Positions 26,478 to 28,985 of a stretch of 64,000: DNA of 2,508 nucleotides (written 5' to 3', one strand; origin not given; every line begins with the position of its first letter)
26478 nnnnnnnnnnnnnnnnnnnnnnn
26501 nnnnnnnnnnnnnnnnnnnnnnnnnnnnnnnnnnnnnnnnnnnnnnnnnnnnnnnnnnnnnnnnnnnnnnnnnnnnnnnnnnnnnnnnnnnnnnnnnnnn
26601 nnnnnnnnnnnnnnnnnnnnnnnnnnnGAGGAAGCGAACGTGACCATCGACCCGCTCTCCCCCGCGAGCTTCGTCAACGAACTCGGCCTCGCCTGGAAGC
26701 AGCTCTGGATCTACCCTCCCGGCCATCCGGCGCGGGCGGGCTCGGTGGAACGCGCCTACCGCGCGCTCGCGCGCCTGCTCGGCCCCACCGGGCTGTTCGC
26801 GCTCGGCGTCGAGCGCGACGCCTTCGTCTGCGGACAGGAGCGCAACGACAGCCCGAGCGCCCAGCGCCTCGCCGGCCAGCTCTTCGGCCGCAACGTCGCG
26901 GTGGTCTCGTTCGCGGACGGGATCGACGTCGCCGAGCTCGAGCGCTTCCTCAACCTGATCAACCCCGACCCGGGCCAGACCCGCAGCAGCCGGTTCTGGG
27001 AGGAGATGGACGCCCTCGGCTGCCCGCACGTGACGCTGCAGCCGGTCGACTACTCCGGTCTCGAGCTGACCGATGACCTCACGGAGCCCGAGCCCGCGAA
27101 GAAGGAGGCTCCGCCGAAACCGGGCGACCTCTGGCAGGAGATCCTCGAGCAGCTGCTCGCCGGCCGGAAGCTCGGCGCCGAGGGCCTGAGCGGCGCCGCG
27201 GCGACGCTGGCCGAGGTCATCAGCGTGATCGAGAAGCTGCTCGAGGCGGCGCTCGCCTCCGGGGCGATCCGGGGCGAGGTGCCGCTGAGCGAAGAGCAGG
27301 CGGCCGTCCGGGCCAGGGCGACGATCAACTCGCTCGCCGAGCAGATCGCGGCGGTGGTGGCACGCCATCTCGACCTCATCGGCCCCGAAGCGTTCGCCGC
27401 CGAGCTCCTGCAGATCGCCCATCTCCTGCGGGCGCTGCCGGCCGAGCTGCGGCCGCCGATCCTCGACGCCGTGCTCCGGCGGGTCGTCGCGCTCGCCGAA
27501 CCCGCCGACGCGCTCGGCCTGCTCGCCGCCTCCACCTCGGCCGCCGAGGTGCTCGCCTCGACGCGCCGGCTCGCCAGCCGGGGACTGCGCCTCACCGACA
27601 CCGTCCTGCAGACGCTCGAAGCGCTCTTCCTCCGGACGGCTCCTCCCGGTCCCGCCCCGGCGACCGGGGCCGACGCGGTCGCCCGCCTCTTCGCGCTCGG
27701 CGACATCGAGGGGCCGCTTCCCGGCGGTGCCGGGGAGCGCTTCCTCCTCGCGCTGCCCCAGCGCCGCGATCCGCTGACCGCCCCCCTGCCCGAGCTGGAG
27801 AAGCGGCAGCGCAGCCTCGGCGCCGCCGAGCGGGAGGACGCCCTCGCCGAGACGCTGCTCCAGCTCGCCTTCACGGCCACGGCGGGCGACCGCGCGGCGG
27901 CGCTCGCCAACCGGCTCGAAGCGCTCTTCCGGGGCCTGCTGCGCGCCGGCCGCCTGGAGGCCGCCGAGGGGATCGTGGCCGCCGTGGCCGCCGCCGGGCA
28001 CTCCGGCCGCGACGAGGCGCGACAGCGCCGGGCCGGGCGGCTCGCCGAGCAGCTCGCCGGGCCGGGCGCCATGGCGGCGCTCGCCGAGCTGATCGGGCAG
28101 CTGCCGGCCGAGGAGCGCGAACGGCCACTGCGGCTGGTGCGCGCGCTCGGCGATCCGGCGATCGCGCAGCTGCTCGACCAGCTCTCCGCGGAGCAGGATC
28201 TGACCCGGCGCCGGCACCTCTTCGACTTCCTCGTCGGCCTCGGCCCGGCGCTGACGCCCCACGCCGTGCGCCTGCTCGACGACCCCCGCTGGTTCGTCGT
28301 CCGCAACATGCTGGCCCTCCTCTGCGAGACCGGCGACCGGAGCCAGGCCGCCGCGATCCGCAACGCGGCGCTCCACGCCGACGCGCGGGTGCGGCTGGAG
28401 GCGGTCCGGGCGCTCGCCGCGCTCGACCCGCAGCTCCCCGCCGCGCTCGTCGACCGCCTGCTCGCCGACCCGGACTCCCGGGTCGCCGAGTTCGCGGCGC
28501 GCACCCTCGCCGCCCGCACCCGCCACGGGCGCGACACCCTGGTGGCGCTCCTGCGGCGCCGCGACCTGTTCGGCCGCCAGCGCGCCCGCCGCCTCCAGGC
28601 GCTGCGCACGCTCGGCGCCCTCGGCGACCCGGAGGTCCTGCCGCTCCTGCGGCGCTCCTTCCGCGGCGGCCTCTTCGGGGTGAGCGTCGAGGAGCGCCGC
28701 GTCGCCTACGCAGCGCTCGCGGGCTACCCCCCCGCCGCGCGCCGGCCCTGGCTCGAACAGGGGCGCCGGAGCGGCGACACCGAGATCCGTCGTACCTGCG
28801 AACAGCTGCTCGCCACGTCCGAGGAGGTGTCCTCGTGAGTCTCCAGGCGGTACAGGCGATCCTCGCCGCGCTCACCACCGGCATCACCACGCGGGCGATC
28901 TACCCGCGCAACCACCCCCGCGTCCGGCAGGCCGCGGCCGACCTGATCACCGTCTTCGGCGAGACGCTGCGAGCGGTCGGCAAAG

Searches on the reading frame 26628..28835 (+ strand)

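Call 66: search_protein_families(library=pfam, proteins=[window:26628-28835:+], max_evalue=0.00001)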
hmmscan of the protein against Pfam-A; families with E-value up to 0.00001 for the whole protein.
window:26628-28835:+ (736 aa): 1 family
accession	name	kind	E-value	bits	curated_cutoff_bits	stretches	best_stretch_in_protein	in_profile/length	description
PF13646.12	HEAT_2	-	1.9e-08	34.9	27.7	1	605-678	2-71/88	HEAT repeats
